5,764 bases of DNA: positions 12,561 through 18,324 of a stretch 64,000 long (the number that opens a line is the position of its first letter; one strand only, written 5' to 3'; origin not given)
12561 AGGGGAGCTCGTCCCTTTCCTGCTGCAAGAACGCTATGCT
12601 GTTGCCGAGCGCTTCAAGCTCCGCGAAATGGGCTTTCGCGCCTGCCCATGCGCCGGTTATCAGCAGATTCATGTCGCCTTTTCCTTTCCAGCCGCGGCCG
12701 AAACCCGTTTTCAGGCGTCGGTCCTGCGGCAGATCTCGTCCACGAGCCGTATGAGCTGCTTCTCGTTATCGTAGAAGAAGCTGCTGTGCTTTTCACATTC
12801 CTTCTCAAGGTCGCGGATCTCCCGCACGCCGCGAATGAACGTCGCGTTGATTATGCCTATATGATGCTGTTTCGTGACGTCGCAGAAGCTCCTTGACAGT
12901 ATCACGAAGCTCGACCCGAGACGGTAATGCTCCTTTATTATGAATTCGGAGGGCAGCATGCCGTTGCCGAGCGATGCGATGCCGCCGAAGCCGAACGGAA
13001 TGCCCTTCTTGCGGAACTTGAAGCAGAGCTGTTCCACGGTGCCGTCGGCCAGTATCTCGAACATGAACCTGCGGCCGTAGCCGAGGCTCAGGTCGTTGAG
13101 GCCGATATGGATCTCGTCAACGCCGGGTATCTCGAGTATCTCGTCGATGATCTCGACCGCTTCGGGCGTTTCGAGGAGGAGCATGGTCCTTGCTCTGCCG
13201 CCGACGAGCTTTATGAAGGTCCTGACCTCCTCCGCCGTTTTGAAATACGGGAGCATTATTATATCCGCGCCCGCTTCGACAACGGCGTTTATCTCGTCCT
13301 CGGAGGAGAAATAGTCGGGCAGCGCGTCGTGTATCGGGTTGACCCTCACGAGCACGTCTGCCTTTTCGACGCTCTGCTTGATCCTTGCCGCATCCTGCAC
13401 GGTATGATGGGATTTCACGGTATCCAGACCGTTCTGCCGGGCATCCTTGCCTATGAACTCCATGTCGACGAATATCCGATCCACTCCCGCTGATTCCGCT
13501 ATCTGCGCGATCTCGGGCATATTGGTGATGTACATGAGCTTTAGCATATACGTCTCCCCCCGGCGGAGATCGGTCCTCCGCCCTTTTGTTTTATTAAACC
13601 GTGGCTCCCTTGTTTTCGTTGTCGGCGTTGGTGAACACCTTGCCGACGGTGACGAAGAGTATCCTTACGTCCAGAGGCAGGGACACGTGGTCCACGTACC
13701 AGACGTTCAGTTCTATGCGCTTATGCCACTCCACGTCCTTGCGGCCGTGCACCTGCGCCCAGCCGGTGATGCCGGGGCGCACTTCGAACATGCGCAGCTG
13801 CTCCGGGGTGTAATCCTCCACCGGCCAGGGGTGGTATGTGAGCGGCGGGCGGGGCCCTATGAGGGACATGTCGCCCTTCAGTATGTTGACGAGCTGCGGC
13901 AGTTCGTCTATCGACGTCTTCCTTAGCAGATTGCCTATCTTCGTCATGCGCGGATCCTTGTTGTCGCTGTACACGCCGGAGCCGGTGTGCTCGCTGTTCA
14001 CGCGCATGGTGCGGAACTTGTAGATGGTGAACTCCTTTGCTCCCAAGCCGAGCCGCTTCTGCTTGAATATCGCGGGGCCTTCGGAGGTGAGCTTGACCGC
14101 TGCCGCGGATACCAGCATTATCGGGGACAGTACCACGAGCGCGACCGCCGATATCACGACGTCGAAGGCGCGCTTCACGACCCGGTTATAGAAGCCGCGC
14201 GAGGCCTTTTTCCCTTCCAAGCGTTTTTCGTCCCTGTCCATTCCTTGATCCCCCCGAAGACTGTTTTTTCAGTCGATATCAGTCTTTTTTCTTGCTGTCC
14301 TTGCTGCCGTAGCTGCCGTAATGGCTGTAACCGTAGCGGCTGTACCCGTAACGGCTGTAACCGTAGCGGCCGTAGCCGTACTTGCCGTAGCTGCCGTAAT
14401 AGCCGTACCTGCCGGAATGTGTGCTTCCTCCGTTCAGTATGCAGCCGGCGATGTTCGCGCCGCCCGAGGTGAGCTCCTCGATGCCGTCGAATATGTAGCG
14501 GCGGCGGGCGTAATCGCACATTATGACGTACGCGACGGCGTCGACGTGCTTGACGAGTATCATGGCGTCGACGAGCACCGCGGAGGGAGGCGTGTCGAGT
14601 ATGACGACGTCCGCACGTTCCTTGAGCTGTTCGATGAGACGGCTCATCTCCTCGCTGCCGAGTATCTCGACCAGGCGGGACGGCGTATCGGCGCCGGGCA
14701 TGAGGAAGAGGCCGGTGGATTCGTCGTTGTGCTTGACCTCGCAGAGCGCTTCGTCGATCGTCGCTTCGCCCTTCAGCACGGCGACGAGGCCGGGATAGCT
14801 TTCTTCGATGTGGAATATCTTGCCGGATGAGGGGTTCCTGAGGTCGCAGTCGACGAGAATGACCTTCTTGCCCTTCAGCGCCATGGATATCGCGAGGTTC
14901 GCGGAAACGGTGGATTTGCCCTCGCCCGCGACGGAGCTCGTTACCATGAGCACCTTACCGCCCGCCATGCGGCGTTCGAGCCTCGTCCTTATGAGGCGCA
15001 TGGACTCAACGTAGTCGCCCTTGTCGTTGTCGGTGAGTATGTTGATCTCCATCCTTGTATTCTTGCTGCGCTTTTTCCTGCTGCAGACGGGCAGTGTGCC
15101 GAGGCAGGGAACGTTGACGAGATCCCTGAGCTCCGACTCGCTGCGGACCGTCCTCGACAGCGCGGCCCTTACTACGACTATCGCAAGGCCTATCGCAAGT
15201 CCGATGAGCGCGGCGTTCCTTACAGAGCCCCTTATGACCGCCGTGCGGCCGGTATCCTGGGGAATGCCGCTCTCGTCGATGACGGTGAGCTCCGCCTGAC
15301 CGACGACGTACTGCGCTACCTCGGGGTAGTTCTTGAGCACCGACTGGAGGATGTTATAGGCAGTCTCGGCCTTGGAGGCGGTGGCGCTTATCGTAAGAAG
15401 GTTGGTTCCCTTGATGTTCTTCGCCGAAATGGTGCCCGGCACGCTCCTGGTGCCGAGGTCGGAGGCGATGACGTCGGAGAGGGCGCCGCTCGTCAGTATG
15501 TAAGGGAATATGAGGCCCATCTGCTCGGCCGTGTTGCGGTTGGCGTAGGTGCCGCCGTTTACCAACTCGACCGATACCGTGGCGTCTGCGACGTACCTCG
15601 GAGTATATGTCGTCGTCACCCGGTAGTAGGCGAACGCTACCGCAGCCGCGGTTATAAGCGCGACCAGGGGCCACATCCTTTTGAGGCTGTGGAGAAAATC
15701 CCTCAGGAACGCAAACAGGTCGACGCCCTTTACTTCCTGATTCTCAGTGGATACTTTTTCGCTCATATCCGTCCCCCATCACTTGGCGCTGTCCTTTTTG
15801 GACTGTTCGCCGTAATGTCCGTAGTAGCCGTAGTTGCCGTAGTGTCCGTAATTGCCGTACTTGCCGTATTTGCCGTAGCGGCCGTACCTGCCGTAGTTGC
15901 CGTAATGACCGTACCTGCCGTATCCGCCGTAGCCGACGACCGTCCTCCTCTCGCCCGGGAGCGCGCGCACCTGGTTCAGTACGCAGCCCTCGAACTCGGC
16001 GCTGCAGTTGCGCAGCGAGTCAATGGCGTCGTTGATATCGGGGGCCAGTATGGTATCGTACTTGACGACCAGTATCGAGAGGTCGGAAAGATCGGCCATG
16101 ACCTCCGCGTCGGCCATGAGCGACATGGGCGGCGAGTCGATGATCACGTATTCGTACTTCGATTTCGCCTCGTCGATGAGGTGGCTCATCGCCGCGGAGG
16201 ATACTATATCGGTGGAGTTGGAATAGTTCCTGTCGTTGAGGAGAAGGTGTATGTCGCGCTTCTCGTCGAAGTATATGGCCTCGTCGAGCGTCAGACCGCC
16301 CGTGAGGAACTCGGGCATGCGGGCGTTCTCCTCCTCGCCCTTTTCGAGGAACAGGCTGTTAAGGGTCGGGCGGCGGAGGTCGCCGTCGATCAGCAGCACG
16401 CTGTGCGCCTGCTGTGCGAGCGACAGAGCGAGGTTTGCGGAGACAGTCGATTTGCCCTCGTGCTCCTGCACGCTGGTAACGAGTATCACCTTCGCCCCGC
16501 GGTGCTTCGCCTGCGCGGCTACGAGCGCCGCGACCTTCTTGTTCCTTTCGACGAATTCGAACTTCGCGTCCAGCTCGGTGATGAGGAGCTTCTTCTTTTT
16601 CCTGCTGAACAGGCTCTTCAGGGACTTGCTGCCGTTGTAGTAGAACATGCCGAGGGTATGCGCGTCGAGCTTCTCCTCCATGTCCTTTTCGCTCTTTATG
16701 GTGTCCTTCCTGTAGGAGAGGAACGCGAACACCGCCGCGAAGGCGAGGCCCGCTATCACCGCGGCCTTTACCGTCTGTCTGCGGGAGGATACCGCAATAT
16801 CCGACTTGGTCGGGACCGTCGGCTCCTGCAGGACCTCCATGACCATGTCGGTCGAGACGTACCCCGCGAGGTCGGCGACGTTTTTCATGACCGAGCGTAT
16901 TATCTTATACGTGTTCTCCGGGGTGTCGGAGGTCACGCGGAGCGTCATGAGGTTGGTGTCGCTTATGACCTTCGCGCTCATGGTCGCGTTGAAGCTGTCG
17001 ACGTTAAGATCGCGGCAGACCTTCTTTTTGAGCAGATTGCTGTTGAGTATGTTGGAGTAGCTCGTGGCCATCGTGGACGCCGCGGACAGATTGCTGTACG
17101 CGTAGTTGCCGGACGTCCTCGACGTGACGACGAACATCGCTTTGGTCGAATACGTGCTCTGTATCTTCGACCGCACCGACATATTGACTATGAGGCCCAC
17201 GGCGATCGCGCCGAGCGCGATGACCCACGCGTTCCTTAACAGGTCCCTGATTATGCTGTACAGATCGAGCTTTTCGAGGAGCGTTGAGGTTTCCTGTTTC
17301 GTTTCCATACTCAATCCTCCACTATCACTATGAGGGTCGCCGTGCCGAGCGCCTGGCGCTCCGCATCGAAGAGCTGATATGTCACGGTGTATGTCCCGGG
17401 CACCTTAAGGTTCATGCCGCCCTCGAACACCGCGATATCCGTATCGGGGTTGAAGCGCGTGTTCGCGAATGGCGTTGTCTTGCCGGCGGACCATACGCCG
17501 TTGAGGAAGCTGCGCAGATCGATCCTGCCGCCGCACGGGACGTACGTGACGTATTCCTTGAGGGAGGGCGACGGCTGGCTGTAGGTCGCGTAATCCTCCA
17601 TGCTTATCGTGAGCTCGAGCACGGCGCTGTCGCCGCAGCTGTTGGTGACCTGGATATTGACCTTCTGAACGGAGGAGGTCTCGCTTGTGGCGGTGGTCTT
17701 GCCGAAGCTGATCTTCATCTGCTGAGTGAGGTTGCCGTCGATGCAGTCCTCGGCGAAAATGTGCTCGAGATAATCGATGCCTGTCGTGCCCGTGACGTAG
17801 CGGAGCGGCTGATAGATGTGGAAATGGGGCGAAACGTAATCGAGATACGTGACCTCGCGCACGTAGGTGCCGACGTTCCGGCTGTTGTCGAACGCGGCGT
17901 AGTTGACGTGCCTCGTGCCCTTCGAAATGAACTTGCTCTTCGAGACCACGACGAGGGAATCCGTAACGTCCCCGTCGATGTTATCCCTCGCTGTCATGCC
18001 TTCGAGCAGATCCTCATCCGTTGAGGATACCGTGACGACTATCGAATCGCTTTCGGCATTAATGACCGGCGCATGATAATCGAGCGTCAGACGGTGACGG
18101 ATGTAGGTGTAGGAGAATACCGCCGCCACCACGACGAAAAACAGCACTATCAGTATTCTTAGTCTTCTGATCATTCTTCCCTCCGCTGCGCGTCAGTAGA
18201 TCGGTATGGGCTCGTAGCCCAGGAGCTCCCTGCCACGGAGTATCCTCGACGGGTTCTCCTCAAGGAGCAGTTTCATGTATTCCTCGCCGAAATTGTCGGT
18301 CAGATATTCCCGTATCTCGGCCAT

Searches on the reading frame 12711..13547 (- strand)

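Call 8: search_protein_families(library=pfam, proteins=[window:12711-13547:-], max_evalue=0.001)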
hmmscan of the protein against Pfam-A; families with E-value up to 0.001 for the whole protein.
window:12711-13547:- (278 aa): 2 families
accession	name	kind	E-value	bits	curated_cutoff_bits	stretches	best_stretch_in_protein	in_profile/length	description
PF03328.21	HpcH_HpaI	-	1.7e-12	47.5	25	1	9-155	9-156/221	HpcH/HpaI aldolase/citrate lyase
PF25509.1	DUF7916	-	0.00057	19.5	27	1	44-108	144-207/296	Domain of unknown function (DUF7916)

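Call 49: search_protein_families(library=ncbifam, proteins=[window:12711-13547:-], max_evalue=0.01)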
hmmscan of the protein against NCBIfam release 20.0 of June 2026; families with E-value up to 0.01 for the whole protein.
window:12711-13547:- (278 aa): 7 families
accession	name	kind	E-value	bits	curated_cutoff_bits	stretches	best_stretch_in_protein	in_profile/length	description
TIGR02311.1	HpaI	equivalog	1.1e-05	25.1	368.8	0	122-158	143-179/249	4-hydroxy-2-oxoheptanedioate aldolase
NF004886.0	PRK06247.1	subfamily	1.2e-05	24.2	623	1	84-148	177-239/476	pyruvate kinase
TIGR03239.1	GarL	equivalog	0.0002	21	406.75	1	113-158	133-178/249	2-dehydro-3-deoxyglucarate aldolase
TIGR01588.1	citE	equivalog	0.00027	20.1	443.4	1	48-115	46-107/288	citrate (pro-3S)-lyase subunit beta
NF007849.0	PRK10558.1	equivalog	0.00034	20.1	393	1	118-158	145-185/256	2-dehydro-3-deoxyglucarate aldolase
NF007521.0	PRK10128.1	equivalog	0.00073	19.1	441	0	125-158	152-187/267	2-keto-3-deoxy-L-rhamnonate aldolase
TIGR00078.1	nadC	equivalog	0.0011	18.3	198.4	1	80-126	186-230/269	carboxylating nicotinate-nucleotide diphosphorylase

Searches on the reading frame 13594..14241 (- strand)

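Call 8: search_protein_families(library=pfam, proteins=[window:13594-14241:-], max_evalue=0.001)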
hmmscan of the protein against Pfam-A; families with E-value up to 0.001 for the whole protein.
window:13594-14241:- (215 aa): 1 family
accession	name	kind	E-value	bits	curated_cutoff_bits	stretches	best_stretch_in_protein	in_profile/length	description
PF02397.22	Bac_transf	-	3.2e-67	226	27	1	23-203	1-178/179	Bacterial sugar transferase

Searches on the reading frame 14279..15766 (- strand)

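Call 8: search_protein_families(library=pfam, proteins=[window:14279-15766:-], max_evalue=0.001)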
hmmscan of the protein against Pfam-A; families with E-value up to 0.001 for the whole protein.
window:14279-15766:- (495 aa): 8 families
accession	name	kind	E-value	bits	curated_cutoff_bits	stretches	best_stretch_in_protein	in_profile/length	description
PF13614.12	AAA_31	-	2.8e-15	57.1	27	1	271-432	2-160/177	AAA domain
PF10609.15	ParA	-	8e-10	39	27.1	1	271-396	4-123/246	NUBPL iron-transfer P-loop NTPase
PF01656.29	CbiA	-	1.3e-09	38.6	25.4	1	274-384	2-68/125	CobQ/CobB/MinD/ParA nucleotide binding domain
PF09140.17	MipZ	-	3.8e-06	26.8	20.7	0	273-318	3-48/262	ATPase MipZ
PF16575.11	CLP1_P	-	1.2e-05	25.6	26.6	1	282-408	5-126/188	mRNA cleavage and polyadenylation factor CLP1 P-loop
PF00142.24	Fer4_NifH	-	1.7e-05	24.9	25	1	281-319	10-48/271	4Fe-4S iron sulfur cluster binding proteins, NifH/frxC family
PF01268.25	FTHFS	-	0.00037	19.3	27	1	268-320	52-104/556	Formate--tetrahydrofolate ligase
PF02374.21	ArsA_ATPase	-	0.00052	19.8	24.3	0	280-308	10-38/305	Anion-transporting ATPase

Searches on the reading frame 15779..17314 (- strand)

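Call 8: search_protein_families(library=pfam, proteins=[window:15779-17314:-], max_evalue=0.001)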
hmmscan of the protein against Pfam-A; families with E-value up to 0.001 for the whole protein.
window:15779-17314:- (511 aa): 7 families
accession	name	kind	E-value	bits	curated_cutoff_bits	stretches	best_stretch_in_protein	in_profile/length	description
PF13614.12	AAA_31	-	4e-12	46.9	27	1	275-418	2-148/177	AAA domain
PF01656.29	CbiA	-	5.1e-08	33.4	25.4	1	277-450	1-84/125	CobQ/CobB/MinD/ParA nucleotide binding domain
PF10609.15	ParA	-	1.3e-07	31.7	27.1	1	275-446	4-172/246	NUBPL iron-transfer P-loop NTPase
PF02706.20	Wzz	-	8.1e-06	26.5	25.5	1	15-103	2-91/91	Chain length determinant protein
PF09140.17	MipZ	-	3.6e-05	23.7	20.7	1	276-408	2-123/262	ATPase MipZ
PF09663.15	Amido_AtzD_TrzD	-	0.00011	21.9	25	1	57-154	171-268/358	Amidohydrolase ring-opening protein (Amido_AtzD_TrzD)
PF01391.23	Collagen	-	0.00068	19.8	27.2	1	463-505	13-55/60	Collagen triple helix repeat (20 copies)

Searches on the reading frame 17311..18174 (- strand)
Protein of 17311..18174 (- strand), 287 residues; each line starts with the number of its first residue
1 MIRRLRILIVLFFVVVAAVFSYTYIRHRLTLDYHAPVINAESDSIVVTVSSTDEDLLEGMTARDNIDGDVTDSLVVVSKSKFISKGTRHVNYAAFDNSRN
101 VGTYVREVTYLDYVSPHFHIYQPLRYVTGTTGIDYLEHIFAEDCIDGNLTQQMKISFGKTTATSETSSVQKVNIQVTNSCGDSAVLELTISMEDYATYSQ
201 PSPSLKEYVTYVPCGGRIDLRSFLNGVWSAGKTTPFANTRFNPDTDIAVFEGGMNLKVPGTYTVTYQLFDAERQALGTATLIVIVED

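Call 8: search_protein_families(library=pfam, proteins=[window:17311-18174:-], max_evalue=0.001)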
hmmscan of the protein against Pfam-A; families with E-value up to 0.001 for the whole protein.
window:17311-18174:- (287 aa): 1 family
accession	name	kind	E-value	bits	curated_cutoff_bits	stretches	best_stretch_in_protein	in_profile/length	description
PF16403.11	Bact_surface_Ig-like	-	1.1e-06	29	27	0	45-109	9-70/71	Bacterial surface protein, Ig-like domain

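Call 49: search_protein_families(library=ncbifam, proteins=[window:17311-18174:-], max_evalue=0.01)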
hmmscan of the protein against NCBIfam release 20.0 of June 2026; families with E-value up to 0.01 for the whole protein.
window:17311-18174:- (287 aa): 0 families
